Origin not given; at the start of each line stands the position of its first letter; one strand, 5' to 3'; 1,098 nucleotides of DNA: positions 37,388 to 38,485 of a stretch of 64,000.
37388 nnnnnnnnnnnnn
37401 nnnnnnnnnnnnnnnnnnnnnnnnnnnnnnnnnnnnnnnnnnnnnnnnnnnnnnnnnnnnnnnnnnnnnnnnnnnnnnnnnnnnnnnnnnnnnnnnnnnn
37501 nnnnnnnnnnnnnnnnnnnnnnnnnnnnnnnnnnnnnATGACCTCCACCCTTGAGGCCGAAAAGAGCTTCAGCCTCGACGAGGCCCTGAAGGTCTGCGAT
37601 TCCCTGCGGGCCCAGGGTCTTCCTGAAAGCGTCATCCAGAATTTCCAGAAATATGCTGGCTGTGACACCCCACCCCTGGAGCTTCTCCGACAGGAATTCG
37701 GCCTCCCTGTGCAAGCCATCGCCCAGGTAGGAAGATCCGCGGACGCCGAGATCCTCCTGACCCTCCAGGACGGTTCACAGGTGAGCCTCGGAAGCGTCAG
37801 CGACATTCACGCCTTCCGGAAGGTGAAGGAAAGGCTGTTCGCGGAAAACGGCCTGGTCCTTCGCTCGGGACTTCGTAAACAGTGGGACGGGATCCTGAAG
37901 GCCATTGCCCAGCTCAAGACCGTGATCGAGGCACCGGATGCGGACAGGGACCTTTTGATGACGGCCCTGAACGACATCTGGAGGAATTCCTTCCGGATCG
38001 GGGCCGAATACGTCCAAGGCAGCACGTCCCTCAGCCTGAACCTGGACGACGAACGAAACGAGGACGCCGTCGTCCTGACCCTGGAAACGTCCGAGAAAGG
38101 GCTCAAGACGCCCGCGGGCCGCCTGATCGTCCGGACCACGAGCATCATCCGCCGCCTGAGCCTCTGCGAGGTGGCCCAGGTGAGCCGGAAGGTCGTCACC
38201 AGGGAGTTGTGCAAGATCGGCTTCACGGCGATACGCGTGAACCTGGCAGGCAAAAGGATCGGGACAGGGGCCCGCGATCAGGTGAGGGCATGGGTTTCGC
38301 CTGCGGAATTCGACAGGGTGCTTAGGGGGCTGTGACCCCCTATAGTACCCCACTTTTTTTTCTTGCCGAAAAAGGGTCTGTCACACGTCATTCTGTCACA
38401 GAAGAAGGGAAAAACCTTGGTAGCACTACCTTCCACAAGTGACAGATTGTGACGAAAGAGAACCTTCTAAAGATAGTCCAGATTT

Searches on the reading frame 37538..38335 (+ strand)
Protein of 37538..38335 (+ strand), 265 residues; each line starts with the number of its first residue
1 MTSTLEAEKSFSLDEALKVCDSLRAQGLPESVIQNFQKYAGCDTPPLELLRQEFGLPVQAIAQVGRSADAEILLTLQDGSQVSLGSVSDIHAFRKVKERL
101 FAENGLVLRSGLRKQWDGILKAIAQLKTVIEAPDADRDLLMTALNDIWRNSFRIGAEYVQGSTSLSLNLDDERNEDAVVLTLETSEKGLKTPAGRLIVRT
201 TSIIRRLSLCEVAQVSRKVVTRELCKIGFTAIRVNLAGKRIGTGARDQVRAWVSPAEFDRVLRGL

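Call 10: search_protein_families(library=pfam, proteins=[window:37538-38335:+], max_evalue=0.1)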
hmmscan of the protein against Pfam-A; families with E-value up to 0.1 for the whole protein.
window:37538-38335:+ (265 aa): 0 families

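Call 11: search_protein_families(library=phrogs, proteins=[window:37538-38335:+], max_evalue=0.1)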
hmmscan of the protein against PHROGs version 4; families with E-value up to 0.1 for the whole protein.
window:37538-38335:+ (265 aa): 0 families

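Call 16: find_homologous_proteins(query=window:37538-38335:+)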
Query window:37538-38335:+ (265 aa): 3 proteins with E <= 0.001 among 1806 candidates.
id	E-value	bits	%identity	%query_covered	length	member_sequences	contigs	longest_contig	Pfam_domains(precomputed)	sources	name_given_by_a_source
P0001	2.7e-162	556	98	100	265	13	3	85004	-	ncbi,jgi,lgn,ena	-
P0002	1.4e-153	527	92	100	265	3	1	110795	-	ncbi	ncbi:MAG: hypothetical protein ACC613_06805 [Synergistales bacterium]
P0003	6.8e-75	270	92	54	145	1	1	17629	-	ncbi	-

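Call 17: find_encoding_contigs(protein=P0001, flank=6000, max_places=6)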
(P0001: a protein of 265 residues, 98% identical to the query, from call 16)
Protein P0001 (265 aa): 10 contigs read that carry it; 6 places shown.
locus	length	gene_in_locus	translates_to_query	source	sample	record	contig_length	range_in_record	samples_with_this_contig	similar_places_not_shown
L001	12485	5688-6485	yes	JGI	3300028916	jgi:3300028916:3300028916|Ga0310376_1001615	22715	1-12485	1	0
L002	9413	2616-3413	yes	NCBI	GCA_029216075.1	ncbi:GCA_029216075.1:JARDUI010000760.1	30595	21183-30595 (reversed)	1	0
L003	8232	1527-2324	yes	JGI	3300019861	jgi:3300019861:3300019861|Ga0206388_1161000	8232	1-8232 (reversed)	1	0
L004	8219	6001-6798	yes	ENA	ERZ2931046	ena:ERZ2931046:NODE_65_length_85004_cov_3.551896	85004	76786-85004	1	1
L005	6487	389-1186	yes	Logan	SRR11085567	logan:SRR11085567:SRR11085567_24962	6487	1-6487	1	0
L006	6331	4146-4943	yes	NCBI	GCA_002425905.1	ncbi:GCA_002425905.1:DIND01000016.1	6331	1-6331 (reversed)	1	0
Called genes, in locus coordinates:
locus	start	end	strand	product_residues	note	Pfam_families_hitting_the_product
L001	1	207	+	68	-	?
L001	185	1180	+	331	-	PF01368:DHH, PF02272:DHHA1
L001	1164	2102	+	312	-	PF01509:TruB_N, PF16198:TruB_C_2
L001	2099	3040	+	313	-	PF06574:FAD_syn, PF01687:Flavokinase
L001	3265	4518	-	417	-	-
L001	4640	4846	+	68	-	PF13560:HTH_31 (weak)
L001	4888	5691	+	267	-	-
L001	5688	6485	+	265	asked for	-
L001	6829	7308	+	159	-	-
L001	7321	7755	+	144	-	PF15777:Anti-TRAP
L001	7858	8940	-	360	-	PF03235:GmrSD_N, PF01844:HNH, PF14279:HNH_5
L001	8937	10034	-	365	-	PF13651:EcoRI_methylase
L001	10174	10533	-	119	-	-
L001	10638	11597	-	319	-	PF00589:Phage_integrase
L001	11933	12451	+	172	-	PF08905:DUF1850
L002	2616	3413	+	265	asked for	-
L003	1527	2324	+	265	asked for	-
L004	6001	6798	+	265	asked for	-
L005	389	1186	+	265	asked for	-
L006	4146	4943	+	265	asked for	-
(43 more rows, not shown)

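Call 18: find_encoding_contigs(protein=P0002, flank=6000, max_places=4)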
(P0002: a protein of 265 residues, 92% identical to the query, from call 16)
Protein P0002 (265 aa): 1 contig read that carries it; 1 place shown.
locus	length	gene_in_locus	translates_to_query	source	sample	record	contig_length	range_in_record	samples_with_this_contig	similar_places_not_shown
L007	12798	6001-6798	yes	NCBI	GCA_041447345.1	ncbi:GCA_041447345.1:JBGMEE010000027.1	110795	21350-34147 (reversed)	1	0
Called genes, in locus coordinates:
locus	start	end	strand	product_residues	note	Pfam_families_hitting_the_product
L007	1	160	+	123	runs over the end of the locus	PF04456:DUF503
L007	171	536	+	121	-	PF02033:RBFA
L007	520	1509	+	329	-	PF01368:DHH, PF02272:DHHA1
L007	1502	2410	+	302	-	PF01509:TruB_N, PF16198:TruB_C_2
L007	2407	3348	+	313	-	PF06574:FAD_syn, PF01687:Flavokinase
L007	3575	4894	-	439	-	-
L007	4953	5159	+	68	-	PF13560:HTH_31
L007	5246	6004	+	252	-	-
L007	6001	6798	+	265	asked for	-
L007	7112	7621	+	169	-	-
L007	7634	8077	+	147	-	PF15777:Anti-TRAP (weak)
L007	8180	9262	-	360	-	PF03235:GmrSD_N, PF01844:HNH, PF14279:HNH_5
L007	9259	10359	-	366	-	PF13651:EcoRI_methylase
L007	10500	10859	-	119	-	-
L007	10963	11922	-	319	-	PF00589:Phage_integrase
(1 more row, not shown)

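Call 19: find_encoding_contigs(protein=P0003, flank=6000, max_places=4)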
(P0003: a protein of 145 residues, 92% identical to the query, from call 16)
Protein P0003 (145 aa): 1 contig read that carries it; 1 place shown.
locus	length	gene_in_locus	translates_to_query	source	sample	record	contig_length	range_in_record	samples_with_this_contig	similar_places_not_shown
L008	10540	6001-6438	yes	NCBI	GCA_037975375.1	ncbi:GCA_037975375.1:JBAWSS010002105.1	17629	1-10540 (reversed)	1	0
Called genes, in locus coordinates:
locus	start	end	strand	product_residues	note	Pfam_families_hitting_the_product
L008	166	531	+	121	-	PF02033:RBFA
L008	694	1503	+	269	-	PF01368:DHH (faint), PF02272:DHHA1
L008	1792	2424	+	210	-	PF16198:TruB_C_2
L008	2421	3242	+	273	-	PF06574:FAD_syn, PF01687:Flavokinase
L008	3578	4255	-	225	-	-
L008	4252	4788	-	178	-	-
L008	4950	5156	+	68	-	PF13560:HTH_31 (weak)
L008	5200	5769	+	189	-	-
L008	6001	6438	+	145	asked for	-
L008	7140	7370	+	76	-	-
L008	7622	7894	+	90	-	PF15777:Anti-TRAP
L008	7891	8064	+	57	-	-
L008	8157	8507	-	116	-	-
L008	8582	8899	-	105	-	-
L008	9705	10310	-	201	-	PF13651:EcoRI_methylase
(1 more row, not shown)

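Call 31: search_protein_representatives(protein=window:37538-38335:+)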
Query: 265 residues. Proteins with E-value up to 0.001 (for the whole library): 21; up to 1e-10: 2; up to 1e-30: 2. The best 21 are listed.
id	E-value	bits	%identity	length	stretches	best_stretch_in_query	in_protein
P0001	8.5e-163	555.8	98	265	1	1-265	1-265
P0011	4.8e-55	203.0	44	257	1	13-263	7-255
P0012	1.8e-07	47.3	27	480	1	41-240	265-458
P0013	4.5e-07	45.9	30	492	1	42-145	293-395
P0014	3.7e-06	42.9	34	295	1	61-255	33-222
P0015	6.8e-06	42.1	33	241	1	41-139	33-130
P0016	7.2e-06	42.0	37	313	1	48-135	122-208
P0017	1.0e-05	41.5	32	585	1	45-138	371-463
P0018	1.2e-05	41.3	26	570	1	2-144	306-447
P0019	2.0e-05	40.5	29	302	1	60-256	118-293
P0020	2.5e-05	40.2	31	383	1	45-258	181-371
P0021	3.7e-05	39.7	28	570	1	39-234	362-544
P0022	5.6e-05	39.1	30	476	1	57-258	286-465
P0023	1.7e-04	37.5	30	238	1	45-260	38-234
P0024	1.8e-04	37.4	38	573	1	47-138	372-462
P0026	3.9e-04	36.3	25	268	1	13-253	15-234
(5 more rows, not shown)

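Call 32: search_solved_structures(query=window:37538-38335:+, max_evalue=10)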
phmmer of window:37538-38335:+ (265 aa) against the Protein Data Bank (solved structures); distinct sequences matched with E-value up to 10: 2.
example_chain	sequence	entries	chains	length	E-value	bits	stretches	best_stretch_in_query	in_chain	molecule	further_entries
8kcj_A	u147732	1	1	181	0.0053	19.5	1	48-105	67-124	De novo design protein -N7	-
8k8f_A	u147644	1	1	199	0.0073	19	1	49-105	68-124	De novo design protein N7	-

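Call 33: search_protein_families(library=ncbifam, proteins=[window:37538-38335:+], max_evalue=1)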
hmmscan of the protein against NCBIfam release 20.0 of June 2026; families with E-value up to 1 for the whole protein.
window:37538-38335:+ (265 aa): 0 families

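Call 34: search_protein_families(library=pfam, proteins=[P0011, P0012, P0013, P0014, P0016, P0017, P0018, P0020, P0021, P0022], max_evalue=0.01)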
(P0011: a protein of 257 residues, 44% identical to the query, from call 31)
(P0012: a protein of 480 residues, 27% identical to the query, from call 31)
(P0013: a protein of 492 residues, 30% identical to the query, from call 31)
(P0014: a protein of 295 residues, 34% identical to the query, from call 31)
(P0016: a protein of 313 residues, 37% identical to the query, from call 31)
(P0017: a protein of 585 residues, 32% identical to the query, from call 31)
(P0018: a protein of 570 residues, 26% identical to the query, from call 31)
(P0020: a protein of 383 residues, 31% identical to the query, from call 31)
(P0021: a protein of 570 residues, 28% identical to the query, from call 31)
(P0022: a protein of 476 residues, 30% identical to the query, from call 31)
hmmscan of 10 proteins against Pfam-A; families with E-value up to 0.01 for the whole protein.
P0011 (257 aa): 0 families

P0012 (480 aa): 2 families
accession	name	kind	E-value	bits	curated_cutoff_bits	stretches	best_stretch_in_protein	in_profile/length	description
PF09250.16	Prim-Pol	-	2.4e-41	142.3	22.8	1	8-153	2-158/158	Bifunctional DNA primase/polymerase, N-terminal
PF08708.16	PriCT_1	-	3.9e-15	55.6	21.1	1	179-236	10-66/67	Primase C terminal 1 (PriCT-1)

P0013 (492 aa): 2 families
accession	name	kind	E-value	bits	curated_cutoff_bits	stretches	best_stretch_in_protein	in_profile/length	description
PF09250.16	Prim-Pol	-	1.6e-43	149.3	22.8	1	18-177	2-158/158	Bifunctional DNA primase/polymerase, N-terminal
PF08708.16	PriCT_1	-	6.1e-10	39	21.1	1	207-261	10-63/67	Primase C terminal 1 (PriCT-1)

P0014 (295 aa): 0 families

P0016 (313 aa): 0 families

P0017 (585 aa): 0 families

P0018 (570 aa): 1 family
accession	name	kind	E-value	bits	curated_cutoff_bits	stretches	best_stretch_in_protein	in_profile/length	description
PF22763.1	NrS1-1_pol-like_HBD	-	1.5e-29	102.1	27.9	1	251-313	1-63/64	NrS-1 polymerase HBD domain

P0020 (383 aa): 0 families

P0021 (570 aa): 0 families

P0022 (476 aa): 1 family
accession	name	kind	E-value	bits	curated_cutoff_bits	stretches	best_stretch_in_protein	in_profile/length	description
PF22448.1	RepB_primase_C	-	0.0011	19.2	26.1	1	216-245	3-32/54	RepB DNA-primase C-terminal helical domain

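Call 36: search_solved_structures(query=A3, max_evalue=10, show_alignments=2)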
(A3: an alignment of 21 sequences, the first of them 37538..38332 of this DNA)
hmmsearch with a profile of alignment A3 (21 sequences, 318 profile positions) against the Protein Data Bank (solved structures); distinct sequences matched with E-value up to 10: 2.
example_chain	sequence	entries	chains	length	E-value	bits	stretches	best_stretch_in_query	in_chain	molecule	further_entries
6yk8_A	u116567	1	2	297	0.77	12.2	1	30-82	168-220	Uncharacterized protein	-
9k8a_A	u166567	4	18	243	3.2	10.2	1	172-244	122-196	Cage-t32-Zn1-HEHE-34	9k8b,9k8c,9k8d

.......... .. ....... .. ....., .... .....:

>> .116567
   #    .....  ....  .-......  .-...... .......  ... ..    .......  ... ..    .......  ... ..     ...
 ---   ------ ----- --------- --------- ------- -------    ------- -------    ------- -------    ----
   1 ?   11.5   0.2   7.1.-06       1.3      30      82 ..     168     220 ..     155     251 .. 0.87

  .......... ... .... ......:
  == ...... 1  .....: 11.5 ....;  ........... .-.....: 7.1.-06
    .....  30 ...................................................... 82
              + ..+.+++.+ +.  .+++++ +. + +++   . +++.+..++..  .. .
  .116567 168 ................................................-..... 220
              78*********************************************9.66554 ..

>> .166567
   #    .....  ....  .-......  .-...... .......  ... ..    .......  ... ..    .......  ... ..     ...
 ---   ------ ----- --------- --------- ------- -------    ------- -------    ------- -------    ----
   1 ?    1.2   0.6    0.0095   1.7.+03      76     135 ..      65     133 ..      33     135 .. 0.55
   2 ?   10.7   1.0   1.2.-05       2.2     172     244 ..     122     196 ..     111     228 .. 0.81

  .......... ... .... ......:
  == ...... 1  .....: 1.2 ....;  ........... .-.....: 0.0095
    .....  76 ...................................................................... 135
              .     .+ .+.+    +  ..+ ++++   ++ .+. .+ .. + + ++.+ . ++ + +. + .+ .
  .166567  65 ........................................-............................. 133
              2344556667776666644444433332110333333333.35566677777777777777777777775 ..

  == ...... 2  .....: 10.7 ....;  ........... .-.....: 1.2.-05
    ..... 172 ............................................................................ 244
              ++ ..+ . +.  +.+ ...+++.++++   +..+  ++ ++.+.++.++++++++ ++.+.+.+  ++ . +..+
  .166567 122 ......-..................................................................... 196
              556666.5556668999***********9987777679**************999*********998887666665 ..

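Call 42: predict_structure(alignment_id=A3)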
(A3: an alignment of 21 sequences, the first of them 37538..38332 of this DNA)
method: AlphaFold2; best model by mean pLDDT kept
length: 265 residues; sequences in the alignment: 21
mean_pLDDT: 81.7   pTM: 0.52
mean pLDDT of the five models: 81.7, 80.9, 77.3, 77.2, 73.7
residues with pLDDT >= 90: 80; 70-90: 145; 50-70: 31; < 50: 9
segments of 3 or more residues with pLDDT < 50: 1-9
pLDDT, mean of each block of 10 residues (from residue 1): 42 74 85 74 75 88 83 89 90 92 87 90 90 76 92 82 79 71 79 93 85 72 89 82 72 94 85
secondary structure, 60 per line:
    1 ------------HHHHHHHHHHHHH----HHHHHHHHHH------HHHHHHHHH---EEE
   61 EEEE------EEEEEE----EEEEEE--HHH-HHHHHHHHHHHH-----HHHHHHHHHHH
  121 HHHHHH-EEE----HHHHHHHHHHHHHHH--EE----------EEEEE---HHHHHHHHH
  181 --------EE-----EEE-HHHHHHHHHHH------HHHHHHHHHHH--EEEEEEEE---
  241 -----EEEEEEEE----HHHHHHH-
elements in order: H13-25 H30-39 H46-54 E58-64 E71-76 E81-86 H93-104 H110-126 E128-130 H135-149 E164-168 H172-180 E196-198 H200-210 H217-227 E230-237 E246-253 H258-264

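Call 44: find_related_loci(query=A4, collection=genome_contigs, flank=5000)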
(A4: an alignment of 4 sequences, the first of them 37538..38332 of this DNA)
Query A4 (265 aa) in genome_contigs; peptide patterns used: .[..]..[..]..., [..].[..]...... (x = any residue, [..] = any of these).
71 stretches matched a pattern; 2 encode a relative of the query (tblastn E <= 1e-3); 2 distinct loci.
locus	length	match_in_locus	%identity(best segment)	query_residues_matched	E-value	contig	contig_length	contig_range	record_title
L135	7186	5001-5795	98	1-265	3e-174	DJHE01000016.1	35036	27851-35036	MAG TPA_asm: Synergistaceae bacterium UBA5827 UBA5827_contig_339, whole genome shotgun sequence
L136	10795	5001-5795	96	1-265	4e-171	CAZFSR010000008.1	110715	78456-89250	MAG TPA_asm: uncultured Synergistaceae bacterium isolate SRP278314_co1_6 genome assembly, contig: NODE_203_length_110715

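Call 45: find_encoding_contigs(protein=P0011, flank=6000, max_places=4)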
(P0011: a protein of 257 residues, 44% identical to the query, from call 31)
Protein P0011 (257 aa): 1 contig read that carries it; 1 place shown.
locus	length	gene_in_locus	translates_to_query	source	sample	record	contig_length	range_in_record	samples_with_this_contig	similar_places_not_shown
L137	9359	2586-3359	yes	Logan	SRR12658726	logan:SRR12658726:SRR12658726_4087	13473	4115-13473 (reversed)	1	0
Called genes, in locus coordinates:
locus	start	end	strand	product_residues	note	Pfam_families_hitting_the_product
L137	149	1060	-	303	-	-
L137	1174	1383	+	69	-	PF13443:HTH_26 (weak)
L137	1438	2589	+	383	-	-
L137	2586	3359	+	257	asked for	-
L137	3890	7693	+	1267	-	-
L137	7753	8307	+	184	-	-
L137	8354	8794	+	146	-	-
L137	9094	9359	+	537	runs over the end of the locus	PF01555:N6_N4_Mtase, PF22722:NA-iREase1, PF04471:Mrr_cat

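Call 49: fold_search(model_id=the predicted structure, library=pdb)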
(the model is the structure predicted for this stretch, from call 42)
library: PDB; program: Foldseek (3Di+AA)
matches with E <= 10: 701; with E <= 0.001: 0
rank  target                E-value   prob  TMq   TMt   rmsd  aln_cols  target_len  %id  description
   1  9a5t_B                3.6e-02  0.11  0.15  0.13  18.7       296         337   11  Integrative model of MBL-MREB by crosslinking MS and deep learning (released 2024-09-18)
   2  7zpu                  6.2e-02  0.08  0.13  0.12  19.0       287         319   11  Crystal structure of MreB from Geobacillus stearothermophilus ATCC7953 in complex with ATP (released 2023-05-10)
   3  8aam                  7.4e-02  0.09  0.15  0.13  17.7       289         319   10  Crystal structure of MreB from Geobacillus stearothermophilus ATCC7953 (released 2023-07-12)
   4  6pbz_A                1.1e-01  0.12  0.12  0.08  19.4       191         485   16  Crystal structure of Escherichia coli GppA (released 2019-11-20)
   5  4czk                  1.3e-01  0.09  0.16  0.15  17.7       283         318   11  C. crescentus MreB, single filament, AMPPNP, MP265 inhibitor (released 2014-06-11)
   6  4czi                  1.3e-01  0.08  0.16  0.14  18.9       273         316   12  C. crescentus MreB, single filament, empty (released 2014-06-11)
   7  4czg                  1.4e-01  0.08  0.14  0.13  18.5       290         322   12  C. crescentus MreB, single filament, ADP, A22 inhibitor (released 2014-06-11)
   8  4czj_A                1.5e-01  0.08  0.14  0.12  18.9       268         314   13  C. crescentus MreB, double filament, AMPPNP (released 2014-06-11)
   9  4cze                  1.5e-01  0.07  0.15  0.13  18.9       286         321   13  C. crescentus MreB, double filament, empty (released 2014-06-11)
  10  7zpt                  1.8e-01  0.08  0.16  0.13  18.3       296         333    9  Crystal structure of MreB from Geobacillus stearothermophilus ATCC7953 (released 2023-05-10)
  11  8gtz                  2.0e-01  0.12  0.12  0.08  17.1       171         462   10  Crystal structure of exopolyphosphatase (PPX) mutant E137A from Zymomonas mobilis in complex with magnesium ions (released 2023-09-13)
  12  4czj_B                2.4e-01  0.06  0.14  0.12  19.0       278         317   12  C. crescentus MreB, double filament, AMPPNP (released 2014-06-11)
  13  7xsx_k                2.6e-01  0.75  0.15  0.10   6.8        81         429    7  RNA polymerase II elongation complex transcribing a nucleosome (EC49) (released 2022-09-07)
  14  4czf                  2.7e-01  0.06  0.14  0.13  18.0       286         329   12  C. crescentus MreB, single filament, ADP (released 2014-06-11)
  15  4ft4_A                2.7e-01  0.05  0.12  0.06  20.8       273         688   10  crystal structure of Zea mays ZMET2 in complex H3(1-32)K9me2 peptide and SAH (released 2012-10-17)
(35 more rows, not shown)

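Call 55: find_encoding_contigs(protein=P0012, flank=4000, max_places=2)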
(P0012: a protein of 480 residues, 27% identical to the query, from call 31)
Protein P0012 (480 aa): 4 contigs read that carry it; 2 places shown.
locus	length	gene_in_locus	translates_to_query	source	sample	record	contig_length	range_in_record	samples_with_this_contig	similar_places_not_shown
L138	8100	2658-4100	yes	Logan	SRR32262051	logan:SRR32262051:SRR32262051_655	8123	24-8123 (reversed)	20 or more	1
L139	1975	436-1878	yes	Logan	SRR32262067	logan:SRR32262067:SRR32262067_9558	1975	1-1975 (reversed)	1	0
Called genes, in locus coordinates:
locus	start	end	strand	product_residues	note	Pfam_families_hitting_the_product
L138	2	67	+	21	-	?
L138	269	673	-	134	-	PF12844:HTH_19 (weak), PF01381:HTH_3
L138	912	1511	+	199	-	-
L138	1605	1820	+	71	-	PF13413:HTH_25 (weak), PF13560:HTH_31, PF01381:HTH_3 (weak)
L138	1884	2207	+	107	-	-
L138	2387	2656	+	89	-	PF14090:HTH_39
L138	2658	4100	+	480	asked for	PF09250:Prim-Pol, PF08708:PriCT_1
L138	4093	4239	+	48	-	-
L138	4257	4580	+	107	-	-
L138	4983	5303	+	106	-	-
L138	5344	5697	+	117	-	-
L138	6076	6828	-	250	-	PF00595:PDZ, PF13180:PDZ_2, PF17820:PDZ_6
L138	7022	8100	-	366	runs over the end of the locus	?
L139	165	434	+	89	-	PF14090:HTH_39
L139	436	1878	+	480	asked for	PF09250:Prim-Pol, PF08708:PriCT_1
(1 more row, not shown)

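Call 56: find_encoding_contigs(protein=P0014, flank=4000, max_places=2)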
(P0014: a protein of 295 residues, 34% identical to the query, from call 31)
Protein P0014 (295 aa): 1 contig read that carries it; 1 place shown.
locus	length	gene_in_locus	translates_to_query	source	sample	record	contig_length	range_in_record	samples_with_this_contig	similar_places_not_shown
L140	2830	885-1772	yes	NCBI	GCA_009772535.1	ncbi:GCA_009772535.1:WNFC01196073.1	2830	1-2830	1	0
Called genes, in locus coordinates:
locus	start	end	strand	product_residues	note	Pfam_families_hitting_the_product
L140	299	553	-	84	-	-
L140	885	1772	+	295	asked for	-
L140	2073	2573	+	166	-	-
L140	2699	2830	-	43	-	?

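Call 57: find_encoding_contigs(protein=P0015, flank=4000, max_places=2)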
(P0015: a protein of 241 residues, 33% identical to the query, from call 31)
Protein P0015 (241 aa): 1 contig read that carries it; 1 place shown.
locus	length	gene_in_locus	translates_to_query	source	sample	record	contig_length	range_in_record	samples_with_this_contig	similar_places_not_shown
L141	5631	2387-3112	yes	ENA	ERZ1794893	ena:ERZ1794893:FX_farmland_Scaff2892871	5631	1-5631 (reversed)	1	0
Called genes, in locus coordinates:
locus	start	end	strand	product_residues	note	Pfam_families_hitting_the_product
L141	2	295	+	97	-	?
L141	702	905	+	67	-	PF12728:HTH_17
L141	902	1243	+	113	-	-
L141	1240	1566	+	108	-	-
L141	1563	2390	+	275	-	PF09250:Prim-Pol, PF08708:PriCT_1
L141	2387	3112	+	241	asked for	-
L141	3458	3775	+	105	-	PF05119:Terminase_4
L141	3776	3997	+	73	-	-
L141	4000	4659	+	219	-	-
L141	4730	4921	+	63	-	-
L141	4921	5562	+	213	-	-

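Call 85: search_protein_families(library=pfam, proteins=[L137:3890-7690:+, L137:1438-2586:+, L137:149-1060:-, L140:2073-2570:+, L141:3458-3772:+], max_evalue=0.01)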
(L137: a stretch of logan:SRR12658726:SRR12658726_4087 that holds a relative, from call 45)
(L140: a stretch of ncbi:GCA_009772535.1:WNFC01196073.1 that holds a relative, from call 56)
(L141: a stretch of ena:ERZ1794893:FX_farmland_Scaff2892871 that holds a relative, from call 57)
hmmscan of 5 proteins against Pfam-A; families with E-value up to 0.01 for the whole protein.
L137:3890-7690:+ (1267 aa): 0 families

L137:1438-2586:+ (383 aa): 0 families

L137:149-1060:- (303 aa): 0 families

L140:2073-2570:+ (166 aa): 0 families

L141:3458-3772:+ (105 aa): 1 family
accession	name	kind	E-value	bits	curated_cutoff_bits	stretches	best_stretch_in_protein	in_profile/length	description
PF05119.17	Terminase_4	-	1.8e-08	35.1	24.7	1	16-91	4-84/98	Phage terminase, small subunit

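Call 89: fold_search(model_id=the predicted structure, library=viral)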
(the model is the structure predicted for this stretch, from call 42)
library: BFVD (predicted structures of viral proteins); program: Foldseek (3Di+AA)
matches with E <= 10: 1006; with E <= 0.001: 2
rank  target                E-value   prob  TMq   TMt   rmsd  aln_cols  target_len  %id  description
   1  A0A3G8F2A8            1.3e-11  1.00  0.32  0.39   9.3       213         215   18  (no name in the UniProt tables at hand)
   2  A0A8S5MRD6            1.4e-06  1.00  0.47  0.24   5.9       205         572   15  DNA primase small subunit [Myoviridae sp. ctOAa14]
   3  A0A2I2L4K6            2.7e-02  0.28  0.16  0.16  16.6       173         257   13  Uncharacterized protein [Orpheovirus IHUMI-LCC2]
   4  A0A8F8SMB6            3.8e-02  0.08  0.12  0.09  19.7       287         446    8  (no name in the UniProt tables at hand)
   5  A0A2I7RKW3            6.5e-02  0.20  0.13  0.09  15.8       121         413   14  (no name in the UniProt tables at hand)
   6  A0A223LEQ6            8.2e-02  0.21  0.13  0.16  17.4       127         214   16  Uncharacterized protein [Bacillus phage PBS1]
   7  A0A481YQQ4            8.7e-02  0.21  0.16  0.13  15.2       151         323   10  Uncharacterized protein [Marseillevirus LCMAC101]
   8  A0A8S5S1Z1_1          9.3e-02  0.09  0.16  0.07  27.7       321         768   12  Uncharacterized protein [Siphoviridae sp. ctCIv11]
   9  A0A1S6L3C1            1.3e-01  0.21  0.15  0.09  14.8       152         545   14  Uncharacterized protein [Erwinia phage vB_EamM_Yoloswag]
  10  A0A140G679            1.3e-01  0.11  0.13  0.14  16.7       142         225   12  (no name in the UniProt tables at hand)
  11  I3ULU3                1.6e-01  0.30  0.13  0.30   7.8        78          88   14  Uncharacterized protein [Synechococcus phage S-CBP3]
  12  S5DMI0                1.7e-01  0.20  0.12  0.22  16.2       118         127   13  AsIV-cont00034-ORF1 [Apophua simplicipes ichnovirus]
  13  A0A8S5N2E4            1.7e-01  0.10  0.11  0.15  19.7       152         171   10  Uncharacterized protein [Podoviridae sp. cttxo15]
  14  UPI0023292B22         1.8e-01  0.08  0.10  0.12  16.9       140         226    8  (no name look-up for this kind of identifier)
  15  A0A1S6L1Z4            1.9e-01  0.33  0.18  0.24  12.3       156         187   12  (no name in the UniProt tables at hand)
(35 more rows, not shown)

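Call 90: search_dna_similar(query=window:37538-38335:+, collection=phages, mode=protein, max_evalue=0.01, max_rows=15)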
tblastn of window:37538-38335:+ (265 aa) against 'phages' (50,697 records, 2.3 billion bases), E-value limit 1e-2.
No match.

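Call 98: find_related_loci(query=A4, collection=viral_contigs, flank=5000)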
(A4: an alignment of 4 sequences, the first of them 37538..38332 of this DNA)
Query A4 (265 aa) in viral_contigs; peptide patterns used: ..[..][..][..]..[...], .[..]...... (x = any residue, [..] = any of these).
59 stretches matched a pattern, but none encodes a relative of the query by tblastn (E <= 1e-3).
